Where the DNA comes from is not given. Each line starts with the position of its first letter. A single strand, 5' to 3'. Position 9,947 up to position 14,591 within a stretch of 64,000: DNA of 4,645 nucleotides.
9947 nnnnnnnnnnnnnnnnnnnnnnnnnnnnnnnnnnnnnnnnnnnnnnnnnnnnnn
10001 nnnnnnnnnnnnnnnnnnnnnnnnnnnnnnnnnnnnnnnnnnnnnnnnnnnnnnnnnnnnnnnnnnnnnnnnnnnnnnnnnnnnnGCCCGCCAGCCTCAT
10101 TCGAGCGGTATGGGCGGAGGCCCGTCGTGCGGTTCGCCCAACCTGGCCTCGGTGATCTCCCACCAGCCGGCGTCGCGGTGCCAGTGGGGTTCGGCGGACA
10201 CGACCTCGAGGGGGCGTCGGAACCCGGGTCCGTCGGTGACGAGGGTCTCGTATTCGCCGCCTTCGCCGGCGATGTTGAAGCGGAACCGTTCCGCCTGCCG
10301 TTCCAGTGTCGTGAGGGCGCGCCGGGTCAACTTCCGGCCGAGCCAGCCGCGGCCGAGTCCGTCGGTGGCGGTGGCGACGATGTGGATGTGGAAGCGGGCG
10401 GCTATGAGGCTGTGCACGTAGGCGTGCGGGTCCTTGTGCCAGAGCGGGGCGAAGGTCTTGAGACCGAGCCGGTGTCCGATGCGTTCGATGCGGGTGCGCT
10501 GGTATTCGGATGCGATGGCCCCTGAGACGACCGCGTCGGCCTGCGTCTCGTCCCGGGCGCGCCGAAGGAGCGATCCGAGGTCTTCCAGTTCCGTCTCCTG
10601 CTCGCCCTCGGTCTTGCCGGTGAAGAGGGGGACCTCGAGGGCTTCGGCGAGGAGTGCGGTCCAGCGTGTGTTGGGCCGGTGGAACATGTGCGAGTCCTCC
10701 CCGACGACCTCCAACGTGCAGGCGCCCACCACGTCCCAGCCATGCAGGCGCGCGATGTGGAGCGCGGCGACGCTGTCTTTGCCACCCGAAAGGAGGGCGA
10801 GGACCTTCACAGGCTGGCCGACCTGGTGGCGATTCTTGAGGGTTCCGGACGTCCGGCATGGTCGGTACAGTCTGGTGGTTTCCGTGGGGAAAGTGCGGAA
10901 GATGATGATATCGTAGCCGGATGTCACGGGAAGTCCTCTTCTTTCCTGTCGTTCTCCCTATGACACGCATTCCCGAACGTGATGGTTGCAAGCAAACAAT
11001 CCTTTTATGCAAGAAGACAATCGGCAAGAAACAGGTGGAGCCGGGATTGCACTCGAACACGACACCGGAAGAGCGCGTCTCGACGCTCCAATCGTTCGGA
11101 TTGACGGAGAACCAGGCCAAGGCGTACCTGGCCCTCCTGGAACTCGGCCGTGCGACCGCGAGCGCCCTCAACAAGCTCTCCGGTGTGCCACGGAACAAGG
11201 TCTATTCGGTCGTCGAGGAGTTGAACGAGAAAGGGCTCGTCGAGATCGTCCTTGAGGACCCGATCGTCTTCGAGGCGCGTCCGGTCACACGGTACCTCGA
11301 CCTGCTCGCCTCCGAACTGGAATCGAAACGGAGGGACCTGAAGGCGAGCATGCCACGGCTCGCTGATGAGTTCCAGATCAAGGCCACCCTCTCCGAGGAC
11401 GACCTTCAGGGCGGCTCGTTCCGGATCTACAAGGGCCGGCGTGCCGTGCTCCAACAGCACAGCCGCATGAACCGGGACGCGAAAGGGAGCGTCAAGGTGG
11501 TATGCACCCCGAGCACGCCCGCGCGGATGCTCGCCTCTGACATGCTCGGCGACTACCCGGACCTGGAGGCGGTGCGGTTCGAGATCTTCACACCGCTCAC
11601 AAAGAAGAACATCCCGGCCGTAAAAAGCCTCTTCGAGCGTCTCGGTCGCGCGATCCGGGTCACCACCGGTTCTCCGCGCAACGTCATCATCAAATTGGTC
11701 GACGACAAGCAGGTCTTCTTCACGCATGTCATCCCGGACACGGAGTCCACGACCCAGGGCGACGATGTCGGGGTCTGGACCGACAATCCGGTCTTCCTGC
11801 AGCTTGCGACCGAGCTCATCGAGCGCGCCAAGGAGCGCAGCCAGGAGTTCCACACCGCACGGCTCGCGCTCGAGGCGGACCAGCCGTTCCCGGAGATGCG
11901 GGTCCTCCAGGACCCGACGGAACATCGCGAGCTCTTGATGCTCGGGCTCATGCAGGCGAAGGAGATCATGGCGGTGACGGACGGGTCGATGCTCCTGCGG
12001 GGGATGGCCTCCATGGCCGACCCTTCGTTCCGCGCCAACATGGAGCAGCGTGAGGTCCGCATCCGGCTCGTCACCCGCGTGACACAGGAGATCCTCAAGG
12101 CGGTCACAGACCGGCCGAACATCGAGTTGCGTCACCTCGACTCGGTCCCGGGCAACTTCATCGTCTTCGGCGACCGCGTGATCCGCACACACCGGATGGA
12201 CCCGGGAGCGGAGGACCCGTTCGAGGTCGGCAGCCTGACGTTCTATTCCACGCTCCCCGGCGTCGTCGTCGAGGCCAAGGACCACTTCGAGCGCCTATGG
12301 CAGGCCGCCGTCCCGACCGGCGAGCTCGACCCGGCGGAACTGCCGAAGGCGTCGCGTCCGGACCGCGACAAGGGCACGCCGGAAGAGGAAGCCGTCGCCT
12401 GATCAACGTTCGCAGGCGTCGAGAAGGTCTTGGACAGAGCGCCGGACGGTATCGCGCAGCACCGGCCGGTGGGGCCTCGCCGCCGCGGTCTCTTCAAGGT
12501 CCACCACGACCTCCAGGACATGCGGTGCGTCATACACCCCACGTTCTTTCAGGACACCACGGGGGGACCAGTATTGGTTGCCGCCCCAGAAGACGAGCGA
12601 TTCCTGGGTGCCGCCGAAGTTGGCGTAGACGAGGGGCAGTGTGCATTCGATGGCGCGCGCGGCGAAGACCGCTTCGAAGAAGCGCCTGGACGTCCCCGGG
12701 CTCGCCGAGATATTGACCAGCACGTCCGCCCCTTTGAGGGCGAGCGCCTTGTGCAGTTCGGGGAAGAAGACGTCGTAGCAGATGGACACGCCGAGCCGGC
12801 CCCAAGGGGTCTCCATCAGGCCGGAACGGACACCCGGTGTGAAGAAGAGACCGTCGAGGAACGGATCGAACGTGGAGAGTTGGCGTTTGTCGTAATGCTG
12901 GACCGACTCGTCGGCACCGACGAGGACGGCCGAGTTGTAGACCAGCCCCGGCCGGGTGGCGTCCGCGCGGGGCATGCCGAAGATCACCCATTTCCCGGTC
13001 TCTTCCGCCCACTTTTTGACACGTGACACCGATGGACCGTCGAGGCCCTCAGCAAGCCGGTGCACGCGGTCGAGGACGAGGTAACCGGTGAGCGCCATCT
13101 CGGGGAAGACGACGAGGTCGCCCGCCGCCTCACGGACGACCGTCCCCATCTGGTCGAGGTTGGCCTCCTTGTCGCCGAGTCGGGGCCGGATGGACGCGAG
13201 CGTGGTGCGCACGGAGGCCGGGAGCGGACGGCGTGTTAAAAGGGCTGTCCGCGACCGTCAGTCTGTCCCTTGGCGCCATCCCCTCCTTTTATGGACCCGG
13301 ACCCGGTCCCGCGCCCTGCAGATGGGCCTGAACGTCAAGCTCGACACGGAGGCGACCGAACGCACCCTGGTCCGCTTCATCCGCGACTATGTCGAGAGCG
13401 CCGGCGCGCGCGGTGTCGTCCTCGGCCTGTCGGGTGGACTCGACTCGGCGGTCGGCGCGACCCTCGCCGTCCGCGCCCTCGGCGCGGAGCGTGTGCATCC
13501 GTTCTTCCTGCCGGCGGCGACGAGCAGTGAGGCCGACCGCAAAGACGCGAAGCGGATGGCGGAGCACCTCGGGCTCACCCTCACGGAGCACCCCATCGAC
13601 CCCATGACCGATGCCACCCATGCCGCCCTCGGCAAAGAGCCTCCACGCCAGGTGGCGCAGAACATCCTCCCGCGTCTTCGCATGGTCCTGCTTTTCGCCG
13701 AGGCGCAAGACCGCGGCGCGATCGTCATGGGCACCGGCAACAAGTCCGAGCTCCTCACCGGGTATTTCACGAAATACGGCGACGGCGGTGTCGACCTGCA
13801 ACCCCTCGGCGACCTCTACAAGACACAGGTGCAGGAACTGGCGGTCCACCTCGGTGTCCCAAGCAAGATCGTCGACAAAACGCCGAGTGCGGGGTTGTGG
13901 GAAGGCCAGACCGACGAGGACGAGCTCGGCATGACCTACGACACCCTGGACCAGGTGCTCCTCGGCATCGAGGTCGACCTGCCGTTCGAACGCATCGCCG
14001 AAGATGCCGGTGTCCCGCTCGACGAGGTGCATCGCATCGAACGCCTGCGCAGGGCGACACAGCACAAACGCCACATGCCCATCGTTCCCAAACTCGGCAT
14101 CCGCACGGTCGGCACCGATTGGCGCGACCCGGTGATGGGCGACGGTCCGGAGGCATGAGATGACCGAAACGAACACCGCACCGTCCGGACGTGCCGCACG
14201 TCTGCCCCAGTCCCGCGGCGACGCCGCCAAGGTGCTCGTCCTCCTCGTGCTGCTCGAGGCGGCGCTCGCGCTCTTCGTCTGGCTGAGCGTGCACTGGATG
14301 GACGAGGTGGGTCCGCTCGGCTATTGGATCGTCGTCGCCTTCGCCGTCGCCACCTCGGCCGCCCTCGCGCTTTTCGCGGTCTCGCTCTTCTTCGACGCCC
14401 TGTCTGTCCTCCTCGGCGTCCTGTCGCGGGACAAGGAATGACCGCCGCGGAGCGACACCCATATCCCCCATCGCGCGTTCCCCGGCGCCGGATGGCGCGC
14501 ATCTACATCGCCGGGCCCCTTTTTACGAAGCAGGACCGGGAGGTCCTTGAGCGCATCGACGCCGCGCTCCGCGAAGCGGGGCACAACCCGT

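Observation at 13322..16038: nadE operon ending in an NDT-MazG fusion and a HAD nucleotidase: possible nucleotide-stripping cascade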

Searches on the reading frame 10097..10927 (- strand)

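Call 6: search_protein_families(library=pfam, proteins=[window:10097-10927:-], max_evalue=0.1)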
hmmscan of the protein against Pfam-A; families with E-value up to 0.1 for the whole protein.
window:10097-10927:- (276 aa): 1 family
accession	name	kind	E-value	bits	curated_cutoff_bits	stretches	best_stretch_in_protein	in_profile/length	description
PF01902.24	Diphthami_syn_2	-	2.3e-61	207.6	23.2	1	41-262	2-218/219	Diphthamide synthase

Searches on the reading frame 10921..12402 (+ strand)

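Call 6: search_protein_families(library=pfam, proteins=[window:10921-12402:+], max_evalue=0.1)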
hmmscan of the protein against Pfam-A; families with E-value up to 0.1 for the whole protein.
window:10921-12402:+ (493 aa): 3 families
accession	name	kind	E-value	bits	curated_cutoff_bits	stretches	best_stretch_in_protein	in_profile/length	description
PF01978.25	TrmB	-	3.1e-20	72.2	25.6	1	56-121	1-66/68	Sugar-specific transcriptional regulator TrmB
PF22168.2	DIP2311-like_C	-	0.061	14.1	27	0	66-109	8-51/63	Transcriptional regulator DIP2311-like, C-terminal domain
PF24217.1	DUF7436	-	0.072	13.5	34.2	0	382-465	71-152/153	Family of unknown function (DUF7436)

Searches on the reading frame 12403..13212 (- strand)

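Call 6: search_protein_families(library=pfam, proteins=[window:12403-13212:-], max_evalue=0.1)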
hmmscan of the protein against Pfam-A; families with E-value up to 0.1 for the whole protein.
window:12403-13212:- (269 aa): 1 family
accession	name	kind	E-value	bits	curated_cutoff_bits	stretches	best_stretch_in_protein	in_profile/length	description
PF00795.27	CN_hydrolase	-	6e-34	118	23.2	1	6-246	5-255/256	Carbon-nitrogen hydrolase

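Call 7: search_protein_families(library=ncbifam, proteins=[window:12403-13212:-], max_evalue=0.1)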
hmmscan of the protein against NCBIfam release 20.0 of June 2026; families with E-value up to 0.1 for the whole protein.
window:12403-13212:- (269 aa): 10 families
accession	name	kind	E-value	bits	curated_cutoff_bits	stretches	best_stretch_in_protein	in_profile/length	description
NF010588.0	PRK13981.1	equivalog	4.9e-29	101.1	479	1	1-221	5-228/546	NAD+ synthase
NF040852.1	nitrile_Arch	equivalog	4.8e-21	75.1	500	1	1-241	1-239/262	nitrilase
TIGR00546.1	lnt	equivalog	1.7e-19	70.3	132.9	1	17-198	182-381/395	apolipoprotein N-acyltransferase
TIGR03381.1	agmatine_aguB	equivalog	1.5e-16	60.6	410.25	1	14-255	13-271/279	N-carbamoylputrescine amidase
NF043013.1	DeGluthAmidYersProt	equivalog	3.4e-15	55.9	500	1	18-253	20-266/278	deaminated glutathione amidase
NF033621.1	de_GSH_amidase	exception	2.6e-14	53.2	355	1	27-254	28-252/260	deaminated glutathione amidase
NF009803.0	PRK13287.1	equivalog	1.1e-11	44.1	406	1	30-171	52-191/333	formamidase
NF002730.0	PRK02628.1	equivalog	1.4e-11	43.3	473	1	2-256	14-295/677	NAD(+) synthase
NF007757.0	PRK10438.1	equivalog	5.7e-10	38.9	249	1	14-253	17-248/256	amidohydrolase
NF009802.0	PRK13286.1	equivalog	5.8e-06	25.5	427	1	32-169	53-190/345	aliphatic amidase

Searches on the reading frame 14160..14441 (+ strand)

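Call 6: search_protein_families(library=pfam, proteins=[window:14160-14441:+], max_evalue=0.1)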
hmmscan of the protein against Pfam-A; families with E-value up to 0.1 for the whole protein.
window:14160-14441:+ (93 aa): 0 families

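Call 7: search_protein_families(library=ncbifam, proteins=[window:14160-14441:+], max_evalue=0.1)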
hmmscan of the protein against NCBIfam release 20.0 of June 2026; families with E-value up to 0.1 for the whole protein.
window:14160-14441:+ (93 aa): 1 family
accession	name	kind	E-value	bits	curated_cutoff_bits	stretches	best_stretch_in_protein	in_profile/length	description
TIGR02163.1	napH_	subfamily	0.074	12.6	213.05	1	25-78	118-168/255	NapH/MauN family ferredoxin-type protein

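Call 52: search_protein_families(library=padloc, proteins=[window:14160-14441:+], max_evalue=0.01)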
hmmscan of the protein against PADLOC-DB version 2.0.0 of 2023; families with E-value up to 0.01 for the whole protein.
window:14160-14441:+ (93 aa): 0 families
